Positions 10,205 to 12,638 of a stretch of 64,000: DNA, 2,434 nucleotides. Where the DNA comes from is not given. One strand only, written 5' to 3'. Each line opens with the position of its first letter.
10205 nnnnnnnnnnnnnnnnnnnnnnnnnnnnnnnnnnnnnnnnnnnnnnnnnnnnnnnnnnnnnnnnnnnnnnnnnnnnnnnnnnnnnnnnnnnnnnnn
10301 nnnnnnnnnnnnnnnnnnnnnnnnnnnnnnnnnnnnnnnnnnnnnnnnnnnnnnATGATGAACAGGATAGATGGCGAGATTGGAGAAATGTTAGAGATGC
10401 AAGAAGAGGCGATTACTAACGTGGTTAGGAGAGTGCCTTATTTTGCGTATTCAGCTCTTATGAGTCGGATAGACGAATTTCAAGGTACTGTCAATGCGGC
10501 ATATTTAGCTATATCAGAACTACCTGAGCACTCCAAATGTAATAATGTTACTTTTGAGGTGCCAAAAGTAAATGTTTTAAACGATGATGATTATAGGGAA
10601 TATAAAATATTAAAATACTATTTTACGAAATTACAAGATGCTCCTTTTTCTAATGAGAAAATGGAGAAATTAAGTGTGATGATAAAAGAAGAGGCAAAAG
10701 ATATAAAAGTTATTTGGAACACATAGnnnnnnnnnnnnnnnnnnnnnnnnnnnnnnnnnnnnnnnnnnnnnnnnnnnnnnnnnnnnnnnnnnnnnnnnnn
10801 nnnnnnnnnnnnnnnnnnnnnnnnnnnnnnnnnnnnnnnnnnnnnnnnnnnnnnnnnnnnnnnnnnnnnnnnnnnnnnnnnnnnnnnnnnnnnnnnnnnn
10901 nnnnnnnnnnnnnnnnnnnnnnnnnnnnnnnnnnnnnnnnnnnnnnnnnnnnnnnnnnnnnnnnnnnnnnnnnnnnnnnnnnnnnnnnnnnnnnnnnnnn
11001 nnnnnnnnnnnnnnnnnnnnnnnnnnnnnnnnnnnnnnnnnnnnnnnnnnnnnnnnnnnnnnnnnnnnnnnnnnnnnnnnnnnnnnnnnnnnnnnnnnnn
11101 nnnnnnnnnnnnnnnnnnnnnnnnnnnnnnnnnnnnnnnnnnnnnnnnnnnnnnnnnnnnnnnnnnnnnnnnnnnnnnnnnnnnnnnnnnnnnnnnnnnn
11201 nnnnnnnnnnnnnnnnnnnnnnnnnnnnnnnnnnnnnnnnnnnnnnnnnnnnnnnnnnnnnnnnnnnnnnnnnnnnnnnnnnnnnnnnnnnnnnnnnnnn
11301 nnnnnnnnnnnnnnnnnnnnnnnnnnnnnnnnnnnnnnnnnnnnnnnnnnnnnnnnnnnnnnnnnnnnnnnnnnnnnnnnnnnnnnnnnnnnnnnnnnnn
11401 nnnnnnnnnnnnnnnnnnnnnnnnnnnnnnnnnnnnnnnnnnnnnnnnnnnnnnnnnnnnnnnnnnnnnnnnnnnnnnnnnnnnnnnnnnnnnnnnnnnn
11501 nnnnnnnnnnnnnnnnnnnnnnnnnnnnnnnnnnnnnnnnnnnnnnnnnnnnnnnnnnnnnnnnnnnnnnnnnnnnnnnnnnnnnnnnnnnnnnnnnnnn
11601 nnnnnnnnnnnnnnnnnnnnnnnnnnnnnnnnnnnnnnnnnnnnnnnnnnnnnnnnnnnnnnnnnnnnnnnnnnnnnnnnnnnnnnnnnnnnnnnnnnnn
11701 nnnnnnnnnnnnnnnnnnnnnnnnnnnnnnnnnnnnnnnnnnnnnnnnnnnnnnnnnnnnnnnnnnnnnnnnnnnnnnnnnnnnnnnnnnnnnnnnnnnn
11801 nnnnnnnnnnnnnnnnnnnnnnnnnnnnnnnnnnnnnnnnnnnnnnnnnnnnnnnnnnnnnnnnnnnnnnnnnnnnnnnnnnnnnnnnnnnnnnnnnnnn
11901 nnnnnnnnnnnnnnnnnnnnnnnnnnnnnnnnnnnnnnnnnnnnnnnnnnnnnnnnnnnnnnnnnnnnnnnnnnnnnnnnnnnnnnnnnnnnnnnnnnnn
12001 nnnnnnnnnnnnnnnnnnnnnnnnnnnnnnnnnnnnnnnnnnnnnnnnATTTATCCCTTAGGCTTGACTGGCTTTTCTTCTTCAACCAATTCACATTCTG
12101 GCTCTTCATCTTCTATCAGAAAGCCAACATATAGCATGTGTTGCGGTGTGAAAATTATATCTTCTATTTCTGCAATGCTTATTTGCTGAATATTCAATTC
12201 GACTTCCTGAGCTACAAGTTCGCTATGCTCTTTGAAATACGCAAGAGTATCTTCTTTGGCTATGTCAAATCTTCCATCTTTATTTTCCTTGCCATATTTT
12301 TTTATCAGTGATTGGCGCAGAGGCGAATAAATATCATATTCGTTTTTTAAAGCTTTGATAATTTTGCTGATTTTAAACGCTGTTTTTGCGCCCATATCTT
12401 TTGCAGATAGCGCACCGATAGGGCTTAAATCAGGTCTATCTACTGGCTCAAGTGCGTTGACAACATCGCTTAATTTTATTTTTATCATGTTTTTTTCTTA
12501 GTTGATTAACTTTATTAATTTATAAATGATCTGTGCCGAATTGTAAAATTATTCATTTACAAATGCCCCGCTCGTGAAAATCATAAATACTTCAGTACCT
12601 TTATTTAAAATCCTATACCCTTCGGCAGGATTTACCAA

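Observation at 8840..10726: Uncharacterised plus-strand accessory cassette at the left prophage end, opposite to the late operon: candidate lysogeny-expressed exclusion, defence or TA module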

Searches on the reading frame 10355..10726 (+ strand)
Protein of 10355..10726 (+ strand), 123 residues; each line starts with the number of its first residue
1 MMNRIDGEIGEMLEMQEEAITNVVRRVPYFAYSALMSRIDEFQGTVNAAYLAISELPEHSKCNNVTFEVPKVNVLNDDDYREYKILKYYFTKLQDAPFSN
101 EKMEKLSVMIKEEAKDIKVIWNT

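Call 4: search_protein_families(library=pfam, proteins=[window:10355-10726:+], max_evalue=1)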
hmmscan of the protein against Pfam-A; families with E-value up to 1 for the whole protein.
window:10355-10726:+ (123 aa): 0 families

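Call 5: search_protein_families(library=phrogs, proteins=[window:10355-10726:+], max_evalue=1)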
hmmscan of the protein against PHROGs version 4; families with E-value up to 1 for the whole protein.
window:10355-10726:+ (123 aa): 0 families

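Call 11: search_protein_families(library=padloc, proteins=[window:10355-10726:+], max_evalue=1)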
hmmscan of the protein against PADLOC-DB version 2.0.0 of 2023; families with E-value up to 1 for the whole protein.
window:10355-10726:+ (123 aa): 0 families

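Call 12: search_protein_families(library=ncbifam, proteins=[window:10355-10726:+], max_evalue=1)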
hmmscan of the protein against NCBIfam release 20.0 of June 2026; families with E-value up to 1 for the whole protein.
window:10355-10726:+ (123 aa): 2 families
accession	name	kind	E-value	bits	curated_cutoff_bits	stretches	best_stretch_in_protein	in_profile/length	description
NF043031.1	SIALI-17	equivalog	0.0081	15.7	30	1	40-61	8-29/34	SIALI-17 repeat-containing surface protein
NF045816.1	PentlenlactSyn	equivalog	0.072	11.8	700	1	10-113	17-117/396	pentalenolactone synthase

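Call 14: find_homologous_proteins(query=window:10355-10723:+)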
Query window:10355-10723:+ (123 aa): 1 proteins with E <= 0.001 among 3 candidates.
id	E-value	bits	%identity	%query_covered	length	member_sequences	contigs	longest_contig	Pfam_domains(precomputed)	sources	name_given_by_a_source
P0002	4.5e-74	264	100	99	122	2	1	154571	-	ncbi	-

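Call 38: search_dna_similar(query=window:10355-10723:+, collection=phages, mode=protein, max_evalue=1, max_rows=10)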
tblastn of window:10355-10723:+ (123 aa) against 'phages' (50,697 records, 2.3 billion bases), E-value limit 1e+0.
Records with a match: 1; places in all: 1; records where one place covers at least 80% of the query: 0.
Best place of each record, by identity: <60% 1.
By first word of the organism name: Burkholderia 1.
By host as written in the record: Burkholderia cepacia complex 1.
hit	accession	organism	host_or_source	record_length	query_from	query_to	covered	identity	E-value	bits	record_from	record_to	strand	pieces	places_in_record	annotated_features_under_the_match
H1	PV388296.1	Burkholderia phage Karil-Mokiny-1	Burkholderia cepacia complex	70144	35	95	50%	39.1%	4e-1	35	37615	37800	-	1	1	DNA polymerase exonuclease subunit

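Call 49: search_solved_structures(query=window:10355-10723:+, max_evalue=10)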
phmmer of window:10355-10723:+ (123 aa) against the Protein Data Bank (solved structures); distinct sequences matched with E-value up to 10: 5.
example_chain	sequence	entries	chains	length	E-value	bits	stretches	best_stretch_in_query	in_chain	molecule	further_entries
3jqh_A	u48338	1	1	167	0.0019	21.7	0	28-66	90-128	C-type lectin domain family 4 member M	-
6iyk_A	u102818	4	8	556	0.3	14.7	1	16-55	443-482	2,3-dihydroxybenzoate-AMP ligase component of enterobactin synthase multienzyme complex | Enterobactin synthase component E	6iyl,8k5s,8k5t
3rg2_A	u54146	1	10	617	0.34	14.5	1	16-55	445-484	Enterobactin synthase component E (entE), 2,3-dihydro-2,3-dihydroxybenzoate synthetase, is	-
4iz6_A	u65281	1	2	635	0.35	14.4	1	16-55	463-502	Enterobactin synthase component E, Isochorismatase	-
3n5l_A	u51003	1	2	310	1.2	12.7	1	91-122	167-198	Binding protein component of ABC phosphonate transporter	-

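Call 58: predict_structure(protein=window:10355-10723:+)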
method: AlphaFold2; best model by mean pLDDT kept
length: 123 residues; sequences in the alignment: 1
mean_pLDDT: 48.3   pTM: 0.36
mean pLDDT of the five models: 48.3, 43.6, 39.1, 36.6, 34.8
residues with pLDDT >= 90: 0; 70-90: 0; 50-70: 48; < 50: 75
segments of 3 or more residues with pLDDT < 50: 1-20, 26-37, 59-64, 70-77, 95-97, 99-123
pLDDT, mean of each block of 10 residues (from residue 1): 41 43 48 46 57 53 50 46 56 50 47 44 42
secondary structure, 60 per line:
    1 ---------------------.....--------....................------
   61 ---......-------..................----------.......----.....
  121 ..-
elements in order: E22-26 H35-54 E64-69 H77-94 E105-111 E116-122

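Call 63: fold_search(model_id=the predicted structure, library=viral)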
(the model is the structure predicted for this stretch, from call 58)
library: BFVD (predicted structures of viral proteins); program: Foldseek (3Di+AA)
matches with E <= 10: 413; with E <= 0.001: 0
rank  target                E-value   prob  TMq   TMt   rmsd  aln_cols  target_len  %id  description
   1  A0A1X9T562            1.0e-01  0.75  0.42  0.29   4.3        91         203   14  DNA binding protein motif protein [Ranid herpesvirus 3]
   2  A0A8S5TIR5            1.7e-01  0.38  0.36  0.18  15.0       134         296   12  Cytosine specific methyltransferase [Myoviridae sp. ct9dX1]
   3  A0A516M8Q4            2.2e-01  0.18  0.26  0.14   7.0       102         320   12  (no name in the UniProt tables at hand)
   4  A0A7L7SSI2            2.5e-01  0.54  0.42  0.43   5.2       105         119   13  (no name in the UniProt tables at hand)
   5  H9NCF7                2.9e-01  0.08  0.17  0.09  19.2       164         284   11  (no name in the UniProt tables at hand)
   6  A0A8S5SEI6            3.3e-01  0.72  0.47  0.54   4.7       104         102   10  Uncharacterized protein [Siphoviridae sp. ctnpt50]
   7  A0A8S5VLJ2            3.5e-01  0.23  0.37  0.22   6.9       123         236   14  (no name in the UniProt tables at hand)
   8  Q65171                4.3e-01  0.33  0.37  0.37   6.0        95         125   16  Uncharacterized protein B125R [African swine fever virus (strain Badajoz 1971 Vero-adapted)]
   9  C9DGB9                4.6e-01  0.20  0.34  0.27   7.4       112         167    9  Uncharacterized protein [Delftia phage PhiW-14]
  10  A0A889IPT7            5.3e-01  0.14  0.29  0.34   8.5       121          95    7  (no name in the UniProt tables at hand)
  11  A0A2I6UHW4            5.6e-01  0.14  0.29  0.27  16.2       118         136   14  (no name in the UniProt tables at hand)
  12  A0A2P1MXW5            6.0e-01  0.11  0.26  0.26   7.1        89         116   10  Uncharacterized protein [Staphylococcus phage phiSA_BS1]
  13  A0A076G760            6.4e-01  0.18  0.34  0.39   6.7       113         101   14  Uncharacterized protein [Bacillus phage Bobb]
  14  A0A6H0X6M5            6.4e-01  0.16  0.25  0.38   6.5        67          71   19  Uncharacterized protein [Aeromonas phage PS]
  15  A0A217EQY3            6.9e-01  0.21  0.33  0.31   6.0       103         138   13  Uncharacterized protein [Bacillus phage vB_BsuM-Goe3]
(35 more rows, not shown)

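Call 95: search_dna_similar(query=window:10355-10723:+, collection=plasmids, mode=protein, max_evalue=1, max_rows=8)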
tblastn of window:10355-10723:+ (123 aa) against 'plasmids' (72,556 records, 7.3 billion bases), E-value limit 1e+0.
No match.

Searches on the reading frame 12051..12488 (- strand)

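Call 4: search_protein_families(library=pfam, proteins=[window:12051-12488:-], max_evalue=1)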
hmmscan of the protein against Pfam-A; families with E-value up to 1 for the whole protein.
window:12051-12488:- (145 aa): 1 family
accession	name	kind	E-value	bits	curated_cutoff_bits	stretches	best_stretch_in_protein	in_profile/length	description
PF23055.1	DUF7041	-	0.13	13.1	28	0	32-69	39-76/85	Domain of unknown function (DUF7041)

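Call 5: search_protein_families(library=phrogs, proteins=[window:12051-12488:-], max_evalue=1)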
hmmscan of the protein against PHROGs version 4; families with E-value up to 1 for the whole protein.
window:12051-12488:- (145 aa): 2 families
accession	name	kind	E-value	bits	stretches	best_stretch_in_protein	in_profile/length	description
phrog_1401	-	unknown function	3.8e-11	44.1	1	32-125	22-132/140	-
phrog_21884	-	unknown function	0.055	14.4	1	59-69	10-20/36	-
